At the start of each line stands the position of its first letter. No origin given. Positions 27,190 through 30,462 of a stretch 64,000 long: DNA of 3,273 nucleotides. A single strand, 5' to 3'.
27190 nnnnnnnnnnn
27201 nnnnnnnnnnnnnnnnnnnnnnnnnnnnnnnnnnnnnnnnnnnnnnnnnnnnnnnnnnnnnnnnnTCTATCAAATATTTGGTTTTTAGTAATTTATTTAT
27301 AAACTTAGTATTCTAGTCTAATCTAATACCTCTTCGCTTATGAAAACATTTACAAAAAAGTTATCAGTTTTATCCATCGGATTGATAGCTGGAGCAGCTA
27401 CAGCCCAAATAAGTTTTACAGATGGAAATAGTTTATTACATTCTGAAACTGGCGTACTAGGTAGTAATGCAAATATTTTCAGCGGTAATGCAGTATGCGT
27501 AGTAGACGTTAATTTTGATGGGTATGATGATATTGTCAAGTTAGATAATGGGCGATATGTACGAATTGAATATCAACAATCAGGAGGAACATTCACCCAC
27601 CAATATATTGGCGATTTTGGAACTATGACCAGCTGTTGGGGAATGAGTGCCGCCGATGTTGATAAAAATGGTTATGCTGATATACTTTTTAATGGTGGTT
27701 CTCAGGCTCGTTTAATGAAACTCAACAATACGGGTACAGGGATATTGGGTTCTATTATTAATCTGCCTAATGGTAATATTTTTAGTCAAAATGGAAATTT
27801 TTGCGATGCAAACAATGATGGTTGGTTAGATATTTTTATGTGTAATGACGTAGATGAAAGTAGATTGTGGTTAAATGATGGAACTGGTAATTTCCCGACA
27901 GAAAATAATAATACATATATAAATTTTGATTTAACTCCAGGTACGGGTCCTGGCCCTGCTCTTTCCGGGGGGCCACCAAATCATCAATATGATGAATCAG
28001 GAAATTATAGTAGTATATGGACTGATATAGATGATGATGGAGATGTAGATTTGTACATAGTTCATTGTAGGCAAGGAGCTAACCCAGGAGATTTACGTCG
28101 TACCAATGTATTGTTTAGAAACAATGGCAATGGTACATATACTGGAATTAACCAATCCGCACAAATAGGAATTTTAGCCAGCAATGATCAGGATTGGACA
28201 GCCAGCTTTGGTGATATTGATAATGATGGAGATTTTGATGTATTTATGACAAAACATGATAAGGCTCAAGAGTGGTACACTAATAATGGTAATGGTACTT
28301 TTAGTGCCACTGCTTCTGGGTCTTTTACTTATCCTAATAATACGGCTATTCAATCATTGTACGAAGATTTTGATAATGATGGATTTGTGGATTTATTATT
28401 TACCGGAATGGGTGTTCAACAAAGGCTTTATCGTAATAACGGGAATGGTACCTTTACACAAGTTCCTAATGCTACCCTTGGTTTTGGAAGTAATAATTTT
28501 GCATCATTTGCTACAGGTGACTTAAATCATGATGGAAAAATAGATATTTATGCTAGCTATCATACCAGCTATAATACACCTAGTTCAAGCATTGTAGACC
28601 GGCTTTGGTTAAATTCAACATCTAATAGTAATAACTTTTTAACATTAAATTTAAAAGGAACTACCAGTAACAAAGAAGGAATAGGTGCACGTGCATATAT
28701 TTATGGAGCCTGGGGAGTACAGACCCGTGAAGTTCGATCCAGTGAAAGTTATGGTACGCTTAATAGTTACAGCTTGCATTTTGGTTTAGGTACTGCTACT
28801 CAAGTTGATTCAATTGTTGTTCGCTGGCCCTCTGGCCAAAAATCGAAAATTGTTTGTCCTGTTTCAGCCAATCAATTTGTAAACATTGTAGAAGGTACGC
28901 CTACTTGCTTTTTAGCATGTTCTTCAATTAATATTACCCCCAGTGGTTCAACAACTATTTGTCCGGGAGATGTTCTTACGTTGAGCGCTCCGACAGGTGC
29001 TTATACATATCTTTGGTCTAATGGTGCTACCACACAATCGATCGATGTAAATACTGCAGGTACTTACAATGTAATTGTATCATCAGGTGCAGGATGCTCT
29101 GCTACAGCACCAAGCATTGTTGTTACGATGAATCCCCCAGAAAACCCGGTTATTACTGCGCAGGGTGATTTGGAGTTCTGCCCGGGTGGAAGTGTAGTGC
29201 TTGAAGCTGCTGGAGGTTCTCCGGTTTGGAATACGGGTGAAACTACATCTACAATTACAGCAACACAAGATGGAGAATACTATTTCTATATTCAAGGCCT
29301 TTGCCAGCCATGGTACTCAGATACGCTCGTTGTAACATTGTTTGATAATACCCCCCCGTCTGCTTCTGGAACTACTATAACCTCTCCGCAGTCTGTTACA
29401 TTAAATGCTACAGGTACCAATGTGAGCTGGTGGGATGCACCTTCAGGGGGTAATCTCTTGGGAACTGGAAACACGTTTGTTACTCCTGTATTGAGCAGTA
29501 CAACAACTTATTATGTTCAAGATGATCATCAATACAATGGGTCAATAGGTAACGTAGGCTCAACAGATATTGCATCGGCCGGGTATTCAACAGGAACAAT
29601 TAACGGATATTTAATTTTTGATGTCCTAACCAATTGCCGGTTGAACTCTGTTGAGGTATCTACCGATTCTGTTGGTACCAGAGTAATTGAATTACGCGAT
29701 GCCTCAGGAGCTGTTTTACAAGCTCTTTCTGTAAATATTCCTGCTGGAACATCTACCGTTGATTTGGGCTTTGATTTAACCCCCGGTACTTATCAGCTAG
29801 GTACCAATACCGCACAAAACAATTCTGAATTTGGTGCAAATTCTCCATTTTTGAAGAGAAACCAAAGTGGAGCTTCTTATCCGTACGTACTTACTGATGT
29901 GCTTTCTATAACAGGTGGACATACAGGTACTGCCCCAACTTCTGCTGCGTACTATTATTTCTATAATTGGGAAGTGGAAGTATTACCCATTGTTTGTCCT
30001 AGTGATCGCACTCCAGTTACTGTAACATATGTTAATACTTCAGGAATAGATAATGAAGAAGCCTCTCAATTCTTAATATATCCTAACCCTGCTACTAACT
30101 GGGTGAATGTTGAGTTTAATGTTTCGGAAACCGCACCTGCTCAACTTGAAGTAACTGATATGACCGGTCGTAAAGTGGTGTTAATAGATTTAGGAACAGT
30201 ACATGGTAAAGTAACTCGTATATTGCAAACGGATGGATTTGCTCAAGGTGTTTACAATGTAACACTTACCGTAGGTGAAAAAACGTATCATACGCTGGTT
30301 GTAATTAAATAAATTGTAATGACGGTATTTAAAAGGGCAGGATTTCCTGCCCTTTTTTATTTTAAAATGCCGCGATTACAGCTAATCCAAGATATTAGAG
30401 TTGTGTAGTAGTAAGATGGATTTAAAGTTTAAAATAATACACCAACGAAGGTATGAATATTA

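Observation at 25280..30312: Adjacent T9SS-secreted pentaheme cytochrome and CRTAC1-like FG-GAP/ASPIC propeller protein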

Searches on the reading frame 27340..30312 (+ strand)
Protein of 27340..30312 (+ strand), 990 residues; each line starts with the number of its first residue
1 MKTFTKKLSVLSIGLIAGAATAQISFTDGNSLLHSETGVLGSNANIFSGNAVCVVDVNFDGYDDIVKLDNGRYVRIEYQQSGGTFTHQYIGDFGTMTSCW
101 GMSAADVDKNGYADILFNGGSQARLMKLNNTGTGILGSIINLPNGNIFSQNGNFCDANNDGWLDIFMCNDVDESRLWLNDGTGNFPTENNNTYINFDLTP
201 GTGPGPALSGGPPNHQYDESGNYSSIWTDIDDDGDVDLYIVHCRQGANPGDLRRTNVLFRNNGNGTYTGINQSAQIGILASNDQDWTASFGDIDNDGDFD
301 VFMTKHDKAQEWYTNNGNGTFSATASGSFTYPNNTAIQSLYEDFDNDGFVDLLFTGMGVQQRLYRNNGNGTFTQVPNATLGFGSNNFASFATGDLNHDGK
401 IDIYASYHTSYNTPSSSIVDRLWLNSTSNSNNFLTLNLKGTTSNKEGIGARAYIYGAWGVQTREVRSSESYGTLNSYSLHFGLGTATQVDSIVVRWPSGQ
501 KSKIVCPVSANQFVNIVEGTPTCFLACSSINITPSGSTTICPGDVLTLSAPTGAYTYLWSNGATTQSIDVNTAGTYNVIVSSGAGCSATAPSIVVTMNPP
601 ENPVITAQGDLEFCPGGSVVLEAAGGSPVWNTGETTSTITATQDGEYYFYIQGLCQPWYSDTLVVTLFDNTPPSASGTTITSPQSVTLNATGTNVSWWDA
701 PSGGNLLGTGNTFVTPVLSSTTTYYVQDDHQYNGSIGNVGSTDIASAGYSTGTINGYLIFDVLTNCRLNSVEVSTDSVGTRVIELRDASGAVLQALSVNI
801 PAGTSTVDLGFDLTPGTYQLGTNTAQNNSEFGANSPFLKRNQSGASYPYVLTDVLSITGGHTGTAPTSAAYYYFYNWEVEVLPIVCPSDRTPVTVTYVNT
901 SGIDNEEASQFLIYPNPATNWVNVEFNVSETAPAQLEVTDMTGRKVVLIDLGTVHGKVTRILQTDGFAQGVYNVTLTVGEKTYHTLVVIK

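Call 3: search_protein_families(library=pfam, proteins=[window:27340-30312:+], max_evalue=0.1)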
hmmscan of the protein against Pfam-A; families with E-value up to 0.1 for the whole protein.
window:27340-30312:+ (990 aa): 5 families
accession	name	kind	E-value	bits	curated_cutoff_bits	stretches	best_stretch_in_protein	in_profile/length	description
PF13517.12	FG-GAP_3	-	1.3e-34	119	26.9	5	343-404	1-60/61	FG-GAP-like repeat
PF07593.17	UnbV_ASPIC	-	2.1e-17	63.2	23.4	1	447-513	1-66/68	ASPIC and UnbV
PF19081.6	Ig_7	-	1.3e-11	45.1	27.3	1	673-728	4-64/84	Ig-like domain CHU_C associated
PF18962.6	Por_Secre_tail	-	6.9e-11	42.7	27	1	913-987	1-74/75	Secretion system C-terminal sorting domain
PF01839.29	FG-GAP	-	1.7e-10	41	22.1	1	49-66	2-19/37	FG-GAP repeat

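Call 4: search_protein_families(library=ncbifam, proteins=[window:27340-30312:+], max_evalue=0.1)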
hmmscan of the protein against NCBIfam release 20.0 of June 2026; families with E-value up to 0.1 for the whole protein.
window:27340-30312:+ (990 aa): 3 families
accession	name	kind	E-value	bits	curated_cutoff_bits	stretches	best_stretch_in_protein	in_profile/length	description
TIGR04183.1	Por_Secre_tail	domain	1.7e-11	43.9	23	1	913-990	1-72/72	T9SS type A sorting domain-containing protein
NF038113.1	T9SSA_dep_M36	equivalog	2.1e-09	36.1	885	1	903-990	785-869/869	T9SS-dependent M36 family metallopeptidase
NF052323.1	T9SSA_dep_M6i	equivalog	3.3e-07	28.7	600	1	914-981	961-1029/1043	T9SS-dependent M6-like inactivated metalloprotease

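Call 36: find_homologous_proteins(query=window:27340-30309:+)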
Query window:27340-30309:+ (990 aa): 6929 proteins with E <= 0.001 among 8000 candidates; the best 120 are listed.
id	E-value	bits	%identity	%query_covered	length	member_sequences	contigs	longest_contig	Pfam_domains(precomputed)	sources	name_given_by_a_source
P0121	0.0e+0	2257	100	100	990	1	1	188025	PF01839.30,PF13517.13,PF18962.8,PF07593.19,PF19081.7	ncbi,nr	ncbi:MAG: FG-GAP-like repeat-containing protein [Flavobacteriales bacterium]|nr:FG-GAP-like repeat-c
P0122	0.0e+0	1936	85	100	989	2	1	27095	PF01839.30,PF13517.13,PF18962.8,PF07593.19,PF19081.7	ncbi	-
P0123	0.0e+0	1898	83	100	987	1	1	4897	PF01839.30,PF13517.13,PF18962.8,PF07593.19,PF19081.7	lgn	-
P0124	0.0e+0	1895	84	100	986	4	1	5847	PF01839.30,PF13517.13,PF18962.8,PF07593.19,PF19081.7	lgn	-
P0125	0.0e+0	1828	80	100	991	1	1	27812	PF01839.30,PF13517.13,PF18962.8,PF07593.19,PF19081.7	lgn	-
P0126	0.0e+0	1800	80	100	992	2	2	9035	PF01839.30,PF13517.13,PF18962.8,PF07593.19,PF19081.7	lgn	-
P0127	0.0e+0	1260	60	99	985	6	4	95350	PF01839.30,PF13517.13,PF18962.8,PF07593.19,PF19081.7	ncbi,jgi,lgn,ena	jgi:hypothetical protein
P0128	0.0e+0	1221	59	98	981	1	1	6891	PF01839.30,PF13517.13,PF18962.8,PF07593.19,PF19081.7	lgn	-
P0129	0.0e+0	1218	59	100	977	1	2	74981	PF01839.30,PF13517.13,PF18962.8,PF07593.19,PF19081.7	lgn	-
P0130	0.0e+0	1163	57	100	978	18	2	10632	PF01839.30,PF13517.13,PF18962.8,PF07593.19,PF19081.7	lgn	-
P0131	0.0e+0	1145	57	100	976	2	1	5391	PF01839.30,PF13517.13,PF18962.8,PF07593.19,PF19081.7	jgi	jgi:hypothetical protein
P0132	0.0e+0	1129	56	100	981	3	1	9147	PF01839.30,PF13517.13,PF18962.8,PF07593.19,PF19081.7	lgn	-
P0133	0.0e+0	1122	56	100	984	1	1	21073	PF01839.30,PF13517.13,PF18962.8,PF07593.19,PF19081.7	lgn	-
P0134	0.0e+0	1120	56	100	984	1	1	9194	PF01839.30,PF13517.13,PF18962.8,PF07593.19,PF19081.7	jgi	jgi:hypothetical protein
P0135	0.0e+0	1118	56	100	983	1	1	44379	PF01839.30,PF13517.13,PF18962.8,PF07593.19,PF19081.7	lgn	-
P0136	0.0e+0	1112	54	100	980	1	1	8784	PF01839.30,PF13517.13,PF18962.8,PF07593.19,PF19081.7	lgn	-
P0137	0.0e+0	1108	55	100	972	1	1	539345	PF01839.30,PF13517.13,PF18962.8,PF07593.19,PF19081.7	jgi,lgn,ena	-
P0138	0.0e+0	1099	55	100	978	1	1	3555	PF01839.30,PF13517.13,PF18962.8,PF07593.19,PF19081.7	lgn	-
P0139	0.0e+0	1096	55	100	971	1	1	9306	PF01839.30,PF13517.13,PF18962.8,PF07593.19,PF19081.7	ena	-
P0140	0.0e+0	1071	54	100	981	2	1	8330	PF13517.13,PF18962.8,PF07593.19,PF19081.7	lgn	-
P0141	0.0e+0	1066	52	100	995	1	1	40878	PF01839.30,PF13517.13,PF18962.8,PF07593.19,PF19081.7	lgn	-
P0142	0.0e+0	1062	52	100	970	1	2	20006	PF01839.30,PF13517.13,PF18962.8,PF07593.19,PF19081.7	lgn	-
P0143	0.0e+0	1054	52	100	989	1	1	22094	PF13517.13,PF18962.8,PF07593.19,PF19081.7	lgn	-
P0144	0.0e+0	1050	53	100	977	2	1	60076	PF01839.30,PF13517.13,PF18962.8,PF07593.19,PF19081.7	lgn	-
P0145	0.0e+0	1045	52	100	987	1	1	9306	PF01839.30,PF13517.13,PF18962.8,PF07593.19,PF19081.7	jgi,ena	-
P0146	0.0e+0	1036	53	100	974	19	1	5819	PF01839.30,PF13517.13,PF18962.8,PF07593.19,PF19081.7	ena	-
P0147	0.0e+0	1036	52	100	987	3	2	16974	PF01839.30,PF13517.13,PF18962.8,PF07593.19,PF19081.7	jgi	jgi:hypothetical protein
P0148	0.0e+0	1034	52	100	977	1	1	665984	PF01839.30,PF13517.13,PF18962.8,PF07593.19,PF19081.7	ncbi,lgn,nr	ncbi:MAG: FG-GAP-like repeat-containing protein [Bacteroidota bacterium]|nr:FG-GAP-like repeat-conta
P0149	0.0e+0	1020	52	100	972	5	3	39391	PF01839.30,PF13517.13,PF18962.8,PF07593.19,PF19081.7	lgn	-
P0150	0.0e+0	1013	51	100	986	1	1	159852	PF01839.30,PF13517.13,PF18962.8,PF07593.19,PF19081.7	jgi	-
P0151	0.0e+0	1012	54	97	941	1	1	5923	PF01839.30,PF13517.13,PF18962.8,PF07593.19,PF19081.7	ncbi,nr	ncbi:MAG: VCBS repeat-containing protein [Bacteroidia bacterium]|nr:VCBS repeat-containing protein [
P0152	1.3e-297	1008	52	100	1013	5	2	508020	PF01839.30,PF13517.13,PF18962.8,PF07593.19,PF19081.7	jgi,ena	-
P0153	1.8e-296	1004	53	100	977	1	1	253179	PF13517.13,PF18962.8,PF07593.19,PF19081.7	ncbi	-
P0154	4.7e-291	986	50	100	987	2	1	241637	PF01839.30,PF13517.13,PF18962.8,PF07593.19,PF19081.7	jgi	jgi:hypothetical protein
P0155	5.9e-291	986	52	100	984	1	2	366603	PF01839.30,PF13517.13,PF18962.8,PF07593.19,PF19081.7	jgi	jgi:hypothetical protein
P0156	1.1e-289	982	52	98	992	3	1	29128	PF01839.30,PF13517.13,PF18962.8,PF07593.19,PF19081.7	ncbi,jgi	ncbi:MAG: FG-GAP-like repeat-containing protein [Bacteroidota bacterium]|jgi:hypothetical protein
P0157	9.4e-289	979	51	99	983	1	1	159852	PF13517.13,PF18962.8,PF07593.19,PF19081.7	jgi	-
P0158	3.4e-288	977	51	100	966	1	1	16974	PF01839.30,PF13517.13,PF18962.8,PF07593.19,PF19081.7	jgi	jgi:hypothetical protein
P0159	1.0e-285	969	51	99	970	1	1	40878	PF13517.13,PF18962.8,PF07593.19,PF19081.7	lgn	-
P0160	3.6e-284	964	51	100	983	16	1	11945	PF13517.13,PF18962.8,PF07593.19,PF19081.7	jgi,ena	-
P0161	2.2e-283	961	52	100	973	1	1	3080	PF01839.30,PF13517.13,PF18962.8,PF07593.19,PF19081.7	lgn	-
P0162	2.6e-276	938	51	98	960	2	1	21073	PF13517.13,PF18962.8,PF07593.19,PF19081.7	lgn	-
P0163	7.2e-276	936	49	100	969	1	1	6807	PF01839.30,PF13517.13,PF18962.8,PF07593.19,PF19081.7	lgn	-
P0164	8.8e-273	926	49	100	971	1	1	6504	PF01839.30,PF13517.13,PF18962.8,PF07593.19,PF19081.7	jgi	jgi:hypothetical protein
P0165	2.3e-272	925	49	99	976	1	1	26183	PF01839.30,PF13517.13,PF18962.8,PF07593.19,PF19081.7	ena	-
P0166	2.1e-271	921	49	100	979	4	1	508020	PF01839.30,PF13517.13,PF18962.8,PF07593.19,PF19081.7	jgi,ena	-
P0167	2.7e-269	914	50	99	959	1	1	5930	PF01839.30,PF13517.13,PF18962.8,PF07593.19,PF19081.7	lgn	-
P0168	3.4e-267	907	49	97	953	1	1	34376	PF01839.30,PF13517.13,PF18962.8,PF07593.19,PF19081.7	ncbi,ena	-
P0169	2.3e-266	905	50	96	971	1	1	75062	PF13517.13,PF18962.8,PF07593.19,PF19081.7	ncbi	ncbi:MAG: FG-GAP-like repeat-containing protein [Bacteroidia bacterium]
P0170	4.3e-266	904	49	100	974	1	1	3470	PF01839.30,PF13517.13,PF18962.8,PF07593.19,PF19081.7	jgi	jgi:hypothetical protein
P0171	4.5e-264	897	49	98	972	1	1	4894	PF01839.30,PF13517.13,PF18962.8,PF07593.19,PF19081.7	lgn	-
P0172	2.0e-262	892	47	99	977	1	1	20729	PF01839.30,PF13517.13,PF18962.8,PF07593.19,PF19081.7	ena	-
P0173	3.3e-257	874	49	99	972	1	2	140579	PF01839.30,PF13517.13,PF18962.8,PF07593.19,PF19081.7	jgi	jgi:hypothetical protein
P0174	2.8e-256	871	47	99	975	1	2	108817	PF01839.30,PF13517.13,PF18962.8,PF07593.19,PF19081.7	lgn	-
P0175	4.5e-256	871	47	100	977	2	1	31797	PF01839.30,PF13517.13,PF18962.8,PF07593.19,PF19081.7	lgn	-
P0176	8.4e-245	833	46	99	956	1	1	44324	PF01839.30,PF13517.13,PF18962.8,PF07593.19,PF19081.7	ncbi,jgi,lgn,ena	jgi:hypothetical protein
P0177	2.1e-243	829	40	100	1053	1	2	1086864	PF01839.30,PF13517.13,PF18962.8,PF07593.19,PF19081.7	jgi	jgi:hypothetical protein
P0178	9.7e-243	826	41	98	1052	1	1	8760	PF01839.30,PF13517.13,PF18962.8,PF07593.19,PF19081.7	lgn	-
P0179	2.7e-240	818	45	100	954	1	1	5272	PF01839.30,PF13517.13,PF18962.8,PF07593.19,PF19081.7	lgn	-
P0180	1.6e-237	809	45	100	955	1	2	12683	PF01839.30,PF13517.13,PF18962.8,PF07593.19,PF19081.7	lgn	-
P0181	1.2e-236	806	48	78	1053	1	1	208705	PF01839.30,PF13517.13,PF18962.8,PF07593.19,PF19081.7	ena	-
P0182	9.9e-236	803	45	95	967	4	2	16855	PF01839.30,PF13517.13,PF18962.8,PF07593.19,PF19081.7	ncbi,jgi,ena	-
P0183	3.7e-235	801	45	99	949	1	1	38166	PF01839.30,PF13517.13,PF18962.8,PF07593.19,PF19081.7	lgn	-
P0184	4.0e-234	798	45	99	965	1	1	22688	PF01839.30,PF13517.13,PF18962.8,PF07593.19,PF19081.7,PF11589.15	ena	-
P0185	3.1e-233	795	44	99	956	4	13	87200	PF01839.30,PF13517.13,PF18962.8,PF07593.19,PF19081.7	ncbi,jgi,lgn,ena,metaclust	jgi:hypothetical protein|metaclust:\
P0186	2.5e-232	792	45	100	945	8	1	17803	PF01839.30,PF13517.13,PF18962.8,PF07593.19,PF19081.7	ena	-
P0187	2.7e-232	792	46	99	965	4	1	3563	PF01839.30,PF13517.13,PF18962.8,PF07593.19,PF19081.7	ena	-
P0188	1.1e-231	790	44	100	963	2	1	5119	PF01839.30,PF13517.13,PF18962.8,PF07593.19,PF19081.7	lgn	-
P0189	1.3e-231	790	45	100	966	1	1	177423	PF01839.30,PF13517.13,PF18962.8,PF07593.19,PF19081.7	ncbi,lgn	-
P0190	1.2e-229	783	45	100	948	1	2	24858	PF01839.30,PF13517.13,PF18962.8,PF07593.19,PF19081.7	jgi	jgi:hypothetical protein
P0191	1.1e-228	780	45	99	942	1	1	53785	PF01839.30,PF13517.13,PF18962.8,PF07593.19,PF19081.7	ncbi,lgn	-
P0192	1.1e-227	777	44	98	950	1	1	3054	PF01839.30,PF13517.13,PF18962.8,PF07593.19,PF19081.7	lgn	-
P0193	3.8e-227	775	45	100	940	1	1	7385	PF01839.30,PF13517.13,PF18962.8,PF07593.19,PF19081.7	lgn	-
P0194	1.3e-225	770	43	100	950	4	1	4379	PF01839.30,PF13517.13,PF18962.8,PF07593.19,PF19081.7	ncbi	-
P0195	2.7e-225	769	44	99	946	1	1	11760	PF01839.30,PF13517.13,PF18962.8,PF07593.19,PF19081.7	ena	-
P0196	3.3e-225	768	45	99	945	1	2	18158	PF01839.30,PF13517.13,PF18962.8,PF07593.19,PF19081.7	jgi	jgi:hypothetical protein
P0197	1.4e-224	766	44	100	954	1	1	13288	PF01839.30,PF13517.13,PF18962.8,PF07593.19,PF19081.7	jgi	jgi:hypothetical protein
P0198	1.4e-224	766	43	96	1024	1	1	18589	PF01839.30,PF13517.13,PF18962.8,PF07593.19,PF19081.7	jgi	jgi:hypothetical protein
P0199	1.5e-223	763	44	98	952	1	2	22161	PF13517.13,PF18962.8,PF07593.19,PF19081.7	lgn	-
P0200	1.3e-222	760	44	99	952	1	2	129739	PF01839.30,PF13517.13,PF18962.8,PF07593.19,PF19081.7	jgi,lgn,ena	-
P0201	2.5e-222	759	43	100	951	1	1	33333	PF01839.30,PF13517.13,PF18962.8,PF07593.19,PF19081.7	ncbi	-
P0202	3.1e-222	759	44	98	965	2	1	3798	PF01839.30,PF13517.13,PF18962.8,PF07593.19,PF19081.7,PF11589.15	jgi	-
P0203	5.4e-222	758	44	90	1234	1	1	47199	PF13517.13,PF18962.8,PF07593.19,PF19081.7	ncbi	-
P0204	5.6e-222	758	43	100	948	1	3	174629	PF01839.30,PF13517.13,PF18962.8,PF07593.19,PF19081.7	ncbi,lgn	-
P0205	1.0e-221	757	44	100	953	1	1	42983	PF01839.30,PF13517.13,PF18962.8,PF07593.19,PF19081.7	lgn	-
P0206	1.8e-221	756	44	100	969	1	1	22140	PF01839.30,PF13517.13,PF18962.8,PF07593.19,PF19081.7,PF11589.15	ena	-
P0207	2.2e-221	756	44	100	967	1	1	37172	PF01839.30,PF13517.13,PF18962.8,PF07593.19,PF19081.7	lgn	-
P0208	2.3e-221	756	43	100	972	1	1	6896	PF01839.30,PF13517.13,PF18962.8,PF07593.19,PF19081.7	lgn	-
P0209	3.1e-221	755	44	100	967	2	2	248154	PF01839.30,PF13517.13,PF18962.8,PF07593.19,PF19081.7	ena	-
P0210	1.2e-220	753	44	98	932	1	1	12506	PF01839.30,PF13517.13,PF18962.8,PF07593.19,PF19081.7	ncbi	-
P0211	1.9e-220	753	43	100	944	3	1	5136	PF01839.30,PF13517.13,PF18962.8,PF07593.19,PF19081.7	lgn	-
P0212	4.5e-220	751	45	99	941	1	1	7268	PF01839.30,PF13517.13,PF18962.8,PF07593.19,PF19081.7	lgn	-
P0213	8.3e-220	751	43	100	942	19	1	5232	PF01839.30,PF13517.13,PF18962.8,PF07593.19,PF19081.7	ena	-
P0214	8.9e-220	750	43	97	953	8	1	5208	PF01839.30,PF13517.13,PF18962.8,PF07593.19,PF19081.7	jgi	jgi:hypothetical protein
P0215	9.4e-220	750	44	100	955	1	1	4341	PF01839.30,PF13517.13,PF18962.8,PF07593.19,PF19081.7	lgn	-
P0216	1.9e-219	749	44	100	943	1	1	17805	PF01839.30,PF13517.13,PF18962.8,PF07593.19,PF19081.7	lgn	-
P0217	1.9e-219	749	44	100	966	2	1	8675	PF01839.30,PF13517.13,PF18962.8,PF07593.19,PF19081.7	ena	-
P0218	5.9e-219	748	44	99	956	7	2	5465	PF01839.30,PF13517.13,PF18962.8,PF07593.19,PF19081.7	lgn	-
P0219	6.3e-219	748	43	98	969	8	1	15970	PF01839.30,PF13517.13,PF18962.8,PF07593.19,PF19081.7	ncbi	-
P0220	1.2e-218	747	46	98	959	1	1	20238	PF01839.30,PF13517.13,PF18962.8,PF07593.19,PF19081.7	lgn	-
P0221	1.8e-218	746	43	98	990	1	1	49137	PF01839.30,PF13517.13,PF18962.8,PF07593.19,PF19081.7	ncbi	-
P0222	4.5e-218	745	43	100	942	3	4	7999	PF01839.30,PF13517.13,PF18962.8,PF07593.19,PF19081.7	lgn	-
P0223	7.4e-218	744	43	100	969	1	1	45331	PF01839.30,PF13517.13,PF18962.8,PF07593.19,PF19081.7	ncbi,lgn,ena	-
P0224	1.1e-217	744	43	100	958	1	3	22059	PF01839.30,PF13517.13,PF18962.8,PF07593.19,PF19081.7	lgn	-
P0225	2.0e-217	743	44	98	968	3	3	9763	PF01839.30,PF13517.13,PF18962.8,PF07593.19,PF19081.7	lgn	-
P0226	2.9e-217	742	44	97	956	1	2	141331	PF01839.30,PF13517.13,PF18962.8,PF07593.19,PF19081.7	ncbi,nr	ncbi:MAG: FG-GAP-like repeat-containing protein [Flavobacteriales bacterium]|nr:FG-GAP-like repeat-c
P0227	4.3e-217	742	42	100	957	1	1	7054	PF13517.13,PF18962.8,PF07593.19,PF19081.7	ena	-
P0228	1.1e-216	740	44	100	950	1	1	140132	PF01839.30,PF13517.13,PF18962.8,PF07593.19,PF19081.7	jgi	-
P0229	1.8e-216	739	44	99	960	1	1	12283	PF01839.30,PF13517.13,PF18962.8,PF07593.19,PF19081.7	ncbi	-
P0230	2.3e-216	739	43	99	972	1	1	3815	PF01839.30,PF13517.13,PF18962.8,PF07593.19,PF19081.7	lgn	-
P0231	2.4e-216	739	43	100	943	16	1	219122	PF01839.30,PF13517.13,PF18962.8,PF07593.19,PF19081.7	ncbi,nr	ncbi:MAG: VCBS repeat-containing protein [Bacteroidetes bacterium]|nr:VCBS repeat-containing protein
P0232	4.6e-216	738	45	94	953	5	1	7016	PF01839.30,PF13517.13,PF18962.8,PF07593.19,PF19081.7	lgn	-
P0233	1.5e-215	736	43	98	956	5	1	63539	PF01839.30,PF13517.13,PF18962.8,PF07593.19,PF19081.7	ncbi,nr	ncbi:MAG: FG-GAP-like repeat-containing protein [Flavobacteriales bacterium]|nr:FG-GAP-like repeat-c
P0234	2.6e-215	736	42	98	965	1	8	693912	PF01839.30,PF13517.13,PF18962.8,PF07593.19,PF19081.7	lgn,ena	-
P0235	6.4e-215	734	43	93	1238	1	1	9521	PF01839.30,PF13517.13,PF18962.8,PF07593.19,PF19081.7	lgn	-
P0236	7.9e-215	734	43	95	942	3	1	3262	PF01839.30,PF13517.13,PF18962.8,PF07593.19,PF19081.7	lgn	-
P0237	1.3e-214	733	43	100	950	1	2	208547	PF01839.30,PF13517.13,PF18962.8,PF07593.19,PF19081.7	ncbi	ncbi:hypothetical protein BH11BAC2_BH11BAC2_07960 [soil metagenome]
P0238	1.5e-214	733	44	100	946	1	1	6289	PF01839.30,PF13517.13,PF18962.8,PF07593.19,PF19081.7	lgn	-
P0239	1.5e-214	733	45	100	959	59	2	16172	PF01839.30,PF13517.13,PF18962.8,PF07593.19,PF19081.7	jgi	-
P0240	2.7e-214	732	45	97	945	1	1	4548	PF01839.30,PF13517.13,PF18962.8,PF07593.19,PF19081.7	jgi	-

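Call 50: search_solved_structures(query=window:27340-30309:+, max_evalue=0.01)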
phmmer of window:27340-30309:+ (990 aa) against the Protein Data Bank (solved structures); distinct sequences matched with E-value up to 0.01: 1.
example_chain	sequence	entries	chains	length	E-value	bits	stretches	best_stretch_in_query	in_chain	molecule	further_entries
9etn_A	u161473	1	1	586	8.8e-07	30.5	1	255-511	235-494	Cartilage acidic protein 1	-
